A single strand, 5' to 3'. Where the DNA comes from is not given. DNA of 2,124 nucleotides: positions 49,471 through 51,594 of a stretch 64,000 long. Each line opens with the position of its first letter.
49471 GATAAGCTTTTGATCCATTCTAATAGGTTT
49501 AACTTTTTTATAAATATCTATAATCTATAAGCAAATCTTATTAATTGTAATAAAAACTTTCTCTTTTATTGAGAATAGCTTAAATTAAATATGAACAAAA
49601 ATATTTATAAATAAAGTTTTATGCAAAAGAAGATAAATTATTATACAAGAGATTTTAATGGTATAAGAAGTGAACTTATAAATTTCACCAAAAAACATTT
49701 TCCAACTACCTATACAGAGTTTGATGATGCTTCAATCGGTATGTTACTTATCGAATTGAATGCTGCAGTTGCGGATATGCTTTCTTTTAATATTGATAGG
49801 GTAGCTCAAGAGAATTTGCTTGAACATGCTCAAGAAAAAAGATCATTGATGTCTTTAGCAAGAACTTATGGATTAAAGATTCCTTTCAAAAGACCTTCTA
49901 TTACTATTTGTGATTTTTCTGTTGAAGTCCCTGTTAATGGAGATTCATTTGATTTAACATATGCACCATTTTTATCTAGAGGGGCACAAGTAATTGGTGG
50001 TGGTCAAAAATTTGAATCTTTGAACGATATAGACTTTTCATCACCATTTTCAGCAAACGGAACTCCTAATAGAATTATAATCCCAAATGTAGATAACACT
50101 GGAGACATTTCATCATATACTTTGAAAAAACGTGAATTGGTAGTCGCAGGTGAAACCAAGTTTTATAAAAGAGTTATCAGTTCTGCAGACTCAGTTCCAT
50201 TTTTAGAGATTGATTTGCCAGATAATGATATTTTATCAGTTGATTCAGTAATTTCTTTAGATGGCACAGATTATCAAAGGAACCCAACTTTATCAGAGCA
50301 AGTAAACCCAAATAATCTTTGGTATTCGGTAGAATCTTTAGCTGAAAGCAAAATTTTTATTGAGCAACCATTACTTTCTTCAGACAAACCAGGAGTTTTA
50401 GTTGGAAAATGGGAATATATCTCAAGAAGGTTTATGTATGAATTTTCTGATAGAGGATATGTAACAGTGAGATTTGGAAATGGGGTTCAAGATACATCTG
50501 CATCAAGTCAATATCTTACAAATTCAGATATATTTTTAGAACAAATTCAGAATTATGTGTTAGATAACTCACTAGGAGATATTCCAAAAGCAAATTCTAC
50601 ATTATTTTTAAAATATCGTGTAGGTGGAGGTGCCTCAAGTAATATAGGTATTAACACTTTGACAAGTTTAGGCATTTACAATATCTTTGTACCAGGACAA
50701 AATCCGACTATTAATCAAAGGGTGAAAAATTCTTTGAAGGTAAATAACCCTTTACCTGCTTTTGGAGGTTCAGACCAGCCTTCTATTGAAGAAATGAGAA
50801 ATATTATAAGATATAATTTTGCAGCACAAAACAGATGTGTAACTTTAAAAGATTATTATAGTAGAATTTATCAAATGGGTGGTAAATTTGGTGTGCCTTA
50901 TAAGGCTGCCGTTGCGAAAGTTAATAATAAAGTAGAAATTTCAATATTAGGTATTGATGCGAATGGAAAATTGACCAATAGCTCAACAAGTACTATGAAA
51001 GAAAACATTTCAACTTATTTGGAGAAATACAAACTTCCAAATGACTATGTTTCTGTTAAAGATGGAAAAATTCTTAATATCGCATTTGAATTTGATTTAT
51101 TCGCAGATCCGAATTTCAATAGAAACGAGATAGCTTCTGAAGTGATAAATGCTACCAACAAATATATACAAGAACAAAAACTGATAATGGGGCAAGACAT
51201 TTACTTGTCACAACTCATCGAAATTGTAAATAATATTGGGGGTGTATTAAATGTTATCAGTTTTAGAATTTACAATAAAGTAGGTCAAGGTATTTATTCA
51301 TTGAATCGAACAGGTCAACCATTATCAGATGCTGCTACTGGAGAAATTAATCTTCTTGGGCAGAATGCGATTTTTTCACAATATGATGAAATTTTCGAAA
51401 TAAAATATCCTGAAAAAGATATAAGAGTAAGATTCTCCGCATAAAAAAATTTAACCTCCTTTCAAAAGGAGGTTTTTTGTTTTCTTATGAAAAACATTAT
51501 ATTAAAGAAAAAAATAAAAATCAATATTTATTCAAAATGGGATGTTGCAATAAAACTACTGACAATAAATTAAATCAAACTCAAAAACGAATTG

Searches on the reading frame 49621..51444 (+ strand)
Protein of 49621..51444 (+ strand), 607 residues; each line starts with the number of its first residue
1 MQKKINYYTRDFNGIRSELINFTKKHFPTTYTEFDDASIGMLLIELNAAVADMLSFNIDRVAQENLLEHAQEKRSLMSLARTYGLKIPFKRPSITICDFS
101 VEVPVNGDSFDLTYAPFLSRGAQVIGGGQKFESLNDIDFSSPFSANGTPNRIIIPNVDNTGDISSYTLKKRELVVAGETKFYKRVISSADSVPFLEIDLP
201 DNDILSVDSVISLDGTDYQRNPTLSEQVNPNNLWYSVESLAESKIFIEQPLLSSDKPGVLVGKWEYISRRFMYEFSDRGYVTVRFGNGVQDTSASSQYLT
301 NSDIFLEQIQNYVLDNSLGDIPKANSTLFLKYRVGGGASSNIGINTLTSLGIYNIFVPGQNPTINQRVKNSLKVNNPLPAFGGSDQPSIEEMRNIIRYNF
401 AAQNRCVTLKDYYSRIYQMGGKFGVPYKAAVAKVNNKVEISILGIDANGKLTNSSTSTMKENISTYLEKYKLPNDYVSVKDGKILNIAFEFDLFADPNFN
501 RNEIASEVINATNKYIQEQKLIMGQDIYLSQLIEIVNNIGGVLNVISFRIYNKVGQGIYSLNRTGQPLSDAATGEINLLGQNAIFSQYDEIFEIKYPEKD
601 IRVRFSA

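Call 14: search_protein_families(library=phrogs, proteins=[window:49621-51444:+], max_evalue=0.00001)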
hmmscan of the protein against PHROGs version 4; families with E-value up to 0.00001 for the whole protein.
window:49621-51444:+ (607 aa): 3 families
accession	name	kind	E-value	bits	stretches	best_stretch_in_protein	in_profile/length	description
phrog_219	-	tail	1.1e-18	68.1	1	268-539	213-448/598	baseplate wedge subunit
phrog_6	-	tail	3.3e-17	63.3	1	282-547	154-377/548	baseplate wedge subunit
phrog_10646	-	tail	1.7e-09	37.2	1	3-83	24-104/1142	baseplate wedge subunit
